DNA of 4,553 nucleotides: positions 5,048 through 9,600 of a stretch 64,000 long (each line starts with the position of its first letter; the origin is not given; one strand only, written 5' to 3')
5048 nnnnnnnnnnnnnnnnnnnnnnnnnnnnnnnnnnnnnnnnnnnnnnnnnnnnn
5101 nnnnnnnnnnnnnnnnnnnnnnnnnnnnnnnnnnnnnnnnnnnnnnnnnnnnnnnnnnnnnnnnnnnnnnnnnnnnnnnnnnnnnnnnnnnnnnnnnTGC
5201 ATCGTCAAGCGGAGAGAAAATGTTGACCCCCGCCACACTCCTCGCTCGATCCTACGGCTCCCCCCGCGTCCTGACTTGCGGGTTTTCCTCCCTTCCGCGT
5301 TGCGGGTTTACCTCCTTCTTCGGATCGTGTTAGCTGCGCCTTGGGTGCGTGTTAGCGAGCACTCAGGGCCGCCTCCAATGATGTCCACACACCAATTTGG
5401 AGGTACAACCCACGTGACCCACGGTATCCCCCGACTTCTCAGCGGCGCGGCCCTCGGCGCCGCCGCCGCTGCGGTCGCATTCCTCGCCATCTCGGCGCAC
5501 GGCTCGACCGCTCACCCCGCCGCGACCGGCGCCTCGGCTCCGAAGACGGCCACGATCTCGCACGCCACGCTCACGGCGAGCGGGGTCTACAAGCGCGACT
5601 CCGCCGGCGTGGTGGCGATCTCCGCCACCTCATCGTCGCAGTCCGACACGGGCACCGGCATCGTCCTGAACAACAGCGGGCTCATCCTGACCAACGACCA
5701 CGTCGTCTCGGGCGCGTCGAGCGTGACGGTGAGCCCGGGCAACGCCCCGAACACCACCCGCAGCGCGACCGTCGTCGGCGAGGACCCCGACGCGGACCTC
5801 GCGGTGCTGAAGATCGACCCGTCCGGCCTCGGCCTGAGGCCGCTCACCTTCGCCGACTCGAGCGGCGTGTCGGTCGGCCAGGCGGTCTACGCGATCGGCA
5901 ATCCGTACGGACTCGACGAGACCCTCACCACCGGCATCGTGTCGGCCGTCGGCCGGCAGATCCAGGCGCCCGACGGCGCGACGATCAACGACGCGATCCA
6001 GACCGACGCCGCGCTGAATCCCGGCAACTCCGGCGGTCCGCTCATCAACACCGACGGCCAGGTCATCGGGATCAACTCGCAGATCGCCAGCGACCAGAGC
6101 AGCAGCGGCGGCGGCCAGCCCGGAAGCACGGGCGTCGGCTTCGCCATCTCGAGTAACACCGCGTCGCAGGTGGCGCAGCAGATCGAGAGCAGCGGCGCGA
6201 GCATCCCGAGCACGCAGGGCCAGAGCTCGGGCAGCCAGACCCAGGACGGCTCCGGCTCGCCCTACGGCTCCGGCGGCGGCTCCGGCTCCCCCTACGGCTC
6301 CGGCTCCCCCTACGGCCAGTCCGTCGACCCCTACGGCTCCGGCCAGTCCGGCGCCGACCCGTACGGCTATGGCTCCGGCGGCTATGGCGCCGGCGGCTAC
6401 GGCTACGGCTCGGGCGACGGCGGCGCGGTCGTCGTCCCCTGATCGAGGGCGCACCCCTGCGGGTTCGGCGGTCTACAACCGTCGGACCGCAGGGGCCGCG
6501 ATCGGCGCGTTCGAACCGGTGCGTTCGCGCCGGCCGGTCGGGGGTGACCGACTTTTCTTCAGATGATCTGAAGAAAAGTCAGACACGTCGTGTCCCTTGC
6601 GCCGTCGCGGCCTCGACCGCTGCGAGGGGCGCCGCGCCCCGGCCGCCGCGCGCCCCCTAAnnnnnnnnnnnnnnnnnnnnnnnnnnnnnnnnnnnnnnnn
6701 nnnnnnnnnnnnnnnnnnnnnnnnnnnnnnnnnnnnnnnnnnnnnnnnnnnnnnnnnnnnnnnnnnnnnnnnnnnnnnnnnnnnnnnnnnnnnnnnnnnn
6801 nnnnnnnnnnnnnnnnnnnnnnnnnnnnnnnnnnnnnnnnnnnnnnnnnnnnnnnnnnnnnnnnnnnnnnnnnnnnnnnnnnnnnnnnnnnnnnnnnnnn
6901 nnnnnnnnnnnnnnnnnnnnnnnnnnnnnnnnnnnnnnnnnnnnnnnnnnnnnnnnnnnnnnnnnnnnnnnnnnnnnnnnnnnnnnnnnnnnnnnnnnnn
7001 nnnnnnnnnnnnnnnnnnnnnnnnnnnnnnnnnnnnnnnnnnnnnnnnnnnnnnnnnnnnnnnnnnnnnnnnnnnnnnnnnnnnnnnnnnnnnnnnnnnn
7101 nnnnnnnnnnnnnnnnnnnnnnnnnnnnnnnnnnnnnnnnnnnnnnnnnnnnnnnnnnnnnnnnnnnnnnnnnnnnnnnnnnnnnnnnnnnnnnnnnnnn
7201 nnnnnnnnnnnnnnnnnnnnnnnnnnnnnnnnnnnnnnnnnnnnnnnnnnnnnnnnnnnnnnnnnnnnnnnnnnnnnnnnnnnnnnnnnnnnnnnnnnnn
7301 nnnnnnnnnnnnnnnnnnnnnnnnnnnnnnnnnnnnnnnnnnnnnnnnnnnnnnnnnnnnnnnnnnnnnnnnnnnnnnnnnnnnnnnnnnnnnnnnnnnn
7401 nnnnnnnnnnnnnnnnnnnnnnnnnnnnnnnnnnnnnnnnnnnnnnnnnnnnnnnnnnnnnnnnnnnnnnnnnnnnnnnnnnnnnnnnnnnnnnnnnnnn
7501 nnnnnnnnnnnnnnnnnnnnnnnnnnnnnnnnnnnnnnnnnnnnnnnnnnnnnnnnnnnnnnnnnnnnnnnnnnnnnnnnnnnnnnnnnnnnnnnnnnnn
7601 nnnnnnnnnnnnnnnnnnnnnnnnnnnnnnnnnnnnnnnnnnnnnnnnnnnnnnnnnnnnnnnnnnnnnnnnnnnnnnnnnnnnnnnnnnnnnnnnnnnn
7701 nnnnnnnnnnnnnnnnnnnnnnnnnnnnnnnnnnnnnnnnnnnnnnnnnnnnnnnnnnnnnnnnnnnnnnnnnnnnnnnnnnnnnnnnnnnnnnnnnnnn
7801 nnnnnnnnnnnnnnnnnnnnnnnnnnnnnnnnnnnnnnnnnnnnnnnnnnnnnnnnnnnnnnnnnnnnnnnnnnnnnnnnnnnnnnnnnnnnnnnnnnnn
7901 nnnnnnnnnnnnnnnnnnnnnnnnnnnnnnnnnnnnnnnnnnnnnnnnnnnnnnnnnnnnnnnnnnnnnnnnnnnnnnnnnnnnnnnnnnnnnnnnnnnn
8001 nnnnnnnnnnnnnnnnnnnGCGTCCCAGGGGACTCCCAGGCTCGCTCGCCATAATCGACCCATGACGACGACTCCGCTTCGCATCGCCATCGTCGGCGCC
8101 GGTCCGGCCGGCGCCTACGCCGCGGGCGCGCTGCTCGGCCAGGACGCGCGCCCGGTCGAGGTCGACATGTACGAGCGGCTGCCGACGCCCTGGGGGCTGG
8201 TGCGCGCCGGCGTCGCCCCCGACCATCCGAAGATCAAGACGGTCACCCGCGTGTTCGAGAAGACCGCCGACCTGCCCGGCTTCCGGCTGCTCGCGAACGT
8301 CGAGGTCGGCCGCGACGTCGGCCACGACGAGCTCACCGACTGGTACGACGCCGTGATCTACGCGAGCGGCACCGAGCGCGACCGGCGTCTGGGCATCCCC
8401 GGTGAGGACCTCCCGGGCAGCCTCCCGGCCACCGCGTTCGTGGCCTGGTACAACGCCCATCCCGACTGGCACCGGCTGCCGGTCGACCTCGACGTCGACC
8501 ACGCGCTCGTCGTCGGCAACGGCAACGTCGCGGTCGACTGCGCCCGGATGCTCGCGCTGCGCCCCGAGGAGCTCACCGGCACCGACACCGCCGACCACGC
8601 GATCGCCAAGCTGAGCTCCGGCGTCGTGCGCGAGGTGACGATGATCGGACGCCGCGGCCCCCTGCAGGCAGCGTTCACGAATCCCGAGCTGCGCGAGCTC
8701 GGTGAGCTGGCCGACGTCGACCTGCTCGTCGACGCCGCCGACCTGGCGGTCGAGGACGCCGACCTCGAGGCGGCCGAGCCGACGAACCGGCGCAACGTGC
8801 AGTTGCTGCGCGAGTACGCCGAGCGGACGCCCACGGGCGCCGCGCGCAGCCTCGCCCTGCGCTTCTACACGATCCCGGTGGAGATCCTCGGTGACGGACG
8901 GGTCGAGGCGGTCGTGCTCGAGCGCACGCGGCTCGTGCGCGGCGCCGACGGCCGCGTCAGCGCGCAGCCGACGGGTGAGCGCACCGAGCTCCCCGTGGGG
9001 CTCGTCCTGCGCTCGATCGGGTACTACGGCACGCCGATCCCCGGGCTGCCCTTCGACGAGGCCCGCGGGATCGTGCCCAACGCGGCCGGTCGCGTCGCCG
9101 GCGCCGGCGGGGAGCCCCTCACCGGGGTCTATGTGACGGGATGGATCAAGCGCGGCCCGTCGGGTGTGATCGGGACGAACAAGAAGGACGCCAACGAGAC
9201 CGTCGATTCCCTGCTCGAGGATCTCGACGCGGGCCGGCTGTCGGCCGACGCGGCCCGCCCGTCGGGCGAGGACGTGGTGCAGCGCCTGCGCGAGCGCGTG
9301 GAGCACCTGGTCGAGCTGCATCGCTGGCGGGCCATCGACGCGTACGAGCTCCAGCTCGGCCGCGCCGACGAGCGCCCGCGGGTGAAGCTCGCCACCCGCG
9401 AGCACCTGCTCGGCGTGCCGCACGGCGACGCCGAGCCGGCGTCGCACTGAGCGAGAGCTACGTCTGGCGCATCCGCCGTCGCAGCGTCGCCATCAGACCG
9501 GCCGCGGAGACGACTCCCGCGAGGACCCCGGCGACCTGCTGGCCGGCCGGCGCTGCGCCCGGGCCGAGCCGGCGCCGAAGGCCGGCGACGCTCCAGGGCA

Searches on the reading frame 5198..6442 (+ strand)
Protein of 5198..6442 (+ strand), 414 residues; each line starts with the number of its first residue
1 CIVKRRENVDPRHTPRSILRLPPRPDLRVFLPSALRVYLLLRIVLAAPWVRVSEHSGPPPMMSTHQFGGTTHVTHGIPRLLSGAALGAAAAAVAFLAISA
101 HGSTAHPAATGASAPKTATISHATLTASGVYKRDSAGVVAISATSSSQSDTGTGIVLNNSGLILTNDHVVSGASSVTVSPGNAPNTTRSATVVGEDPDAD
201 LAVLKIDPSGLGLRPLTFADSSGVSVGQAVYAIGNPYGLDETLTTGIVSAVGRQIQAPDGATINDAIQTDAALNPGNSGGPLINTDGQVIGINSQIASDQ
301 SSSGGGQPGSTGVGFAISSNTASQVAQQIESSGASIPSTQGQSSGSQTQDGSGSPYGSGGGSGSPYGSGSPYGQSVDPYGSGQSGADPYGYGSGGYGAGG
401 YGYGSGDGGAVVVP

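Call 28: search_protein_families(library=pfam, proteins=[window:5198-6442:+], max_evalue=0.00001)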
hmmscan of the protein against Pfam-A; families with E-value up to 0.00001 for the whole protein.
window:5198-6442:+ (414 aa): 2 families
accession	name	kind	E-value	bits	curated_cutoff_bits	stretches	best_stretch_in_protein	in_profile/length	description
PF13365.12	Trypsin_2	-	5.2e-36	125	27.6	1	152-292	1-144/144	Trypsin-like peptidase domain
PF00089.32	Trypsin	-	4.4e-19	69.6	20.6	1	139-300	16-202/220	Trypsin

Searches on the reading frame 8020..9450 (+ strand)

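Call 28: search_protein_families(library=pfam, proteins=[window:8020-9450:+], max_evalue=0.00001)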
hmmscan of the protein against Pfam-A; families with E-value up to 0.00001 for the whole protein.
window:8020-9450:+ (476 aa): 1 family
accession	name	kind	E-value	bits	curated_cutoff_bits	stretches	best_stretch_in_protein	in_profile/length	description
PF07992.20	Pyr_redox_2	-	1.3e-10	41.6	26.1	1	21-186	2-169/291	Pyridine nucleotide-disulphide oxidoreductase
